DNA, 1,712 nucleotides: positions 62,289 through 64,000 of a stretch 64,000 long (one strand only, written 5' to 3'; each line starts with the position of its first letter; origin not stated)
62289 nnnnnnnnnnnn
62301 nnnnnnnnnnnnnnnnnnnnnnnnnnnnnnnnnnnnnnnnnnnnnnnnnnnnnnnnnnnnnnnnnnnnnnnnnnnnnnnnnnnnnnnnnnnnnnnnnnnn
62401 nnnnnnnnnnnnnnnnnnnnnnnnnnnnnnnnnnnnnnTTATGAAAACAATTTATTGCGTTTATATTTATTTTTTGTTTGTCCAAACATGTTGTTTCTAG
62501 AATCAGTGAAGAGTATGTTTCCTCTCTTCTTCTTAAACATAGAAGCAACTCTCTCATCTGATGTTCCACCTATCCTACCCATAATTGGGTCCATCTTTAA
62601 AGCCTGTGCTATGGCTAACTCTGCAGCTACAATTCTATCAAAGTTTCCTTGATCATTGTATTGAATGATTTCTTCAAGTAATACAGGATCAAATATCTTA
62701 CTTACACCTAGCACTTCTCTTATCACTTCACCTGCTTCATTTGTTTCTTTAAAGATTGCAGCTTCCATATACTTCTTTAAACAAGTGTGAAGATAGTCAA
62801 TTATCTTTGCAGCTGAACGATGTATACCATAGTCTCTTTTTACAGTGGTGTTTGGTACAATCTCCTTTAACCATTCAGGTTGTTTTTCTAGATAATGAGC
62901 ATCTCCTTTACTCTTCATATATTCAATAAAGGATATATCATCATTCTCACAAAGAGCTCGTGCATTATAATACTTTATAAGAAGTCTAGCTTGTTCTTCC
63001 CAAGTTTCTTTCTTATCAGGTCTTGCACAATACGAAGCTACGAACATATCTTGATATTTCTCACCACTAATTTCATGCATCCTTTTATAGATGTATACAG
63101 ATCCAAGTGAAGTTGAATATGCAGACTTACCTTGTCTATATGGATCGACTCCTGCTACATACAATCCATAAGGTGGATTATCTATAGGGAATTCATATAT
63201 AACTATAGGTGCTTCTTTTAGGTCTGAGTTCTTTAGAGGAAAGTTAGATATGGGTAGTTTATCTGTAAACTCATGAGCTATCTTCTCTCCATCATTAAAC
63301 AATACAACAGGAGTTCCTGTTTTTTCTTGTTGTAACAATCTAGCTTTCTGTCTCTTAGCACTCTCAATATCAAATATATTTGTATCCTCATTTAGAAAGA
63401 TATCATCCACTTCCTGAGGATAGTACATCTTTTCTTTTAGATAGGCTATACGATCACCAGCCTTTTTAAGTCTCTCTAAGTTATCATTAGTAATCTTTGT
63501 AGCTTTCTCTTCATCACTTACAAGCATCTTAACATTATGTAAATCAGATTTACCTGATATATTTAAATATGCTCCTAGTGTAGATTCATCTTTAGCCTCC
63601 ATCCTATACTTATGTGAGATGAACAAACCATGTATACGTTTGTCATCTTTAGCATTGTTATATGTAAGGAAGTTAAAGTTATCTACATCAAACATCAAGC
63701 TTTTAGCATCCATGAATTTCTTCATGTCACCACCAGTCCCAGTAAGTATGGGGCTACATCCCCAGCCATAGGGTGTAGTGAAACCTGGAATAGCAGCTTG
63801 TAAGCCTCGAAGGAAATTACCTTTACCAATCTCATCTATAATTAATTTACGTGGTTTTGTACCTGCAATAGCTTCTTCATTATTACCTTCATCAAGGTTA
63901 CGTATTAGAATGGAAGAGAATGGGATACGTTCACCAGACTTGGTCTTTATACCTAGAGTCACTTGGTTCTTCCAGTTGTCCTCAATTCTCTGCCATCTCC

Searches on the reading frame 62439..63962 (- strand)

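Call 11: search_protein_families(library=phrogs, proteins=[window:62439-63962:-], max_evalue=0.001)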
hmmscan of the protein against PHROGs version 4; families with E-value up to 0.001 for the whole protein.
window:62439-63962:- (507 aa): 1 family
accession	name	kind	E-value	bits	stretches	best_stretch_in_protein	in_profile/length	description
phrog_6681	-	head and packaging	6.4e-71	240.7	1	3-460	253-727/758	terminase large subunit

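Call 37: search_protein_families(library=pfam, proteins=[window:62439-63962:-], max_evalue=0.001)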
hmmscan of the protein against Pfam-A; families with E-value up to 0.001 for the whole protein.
window:62439-63962:- (507 aa): 0 families
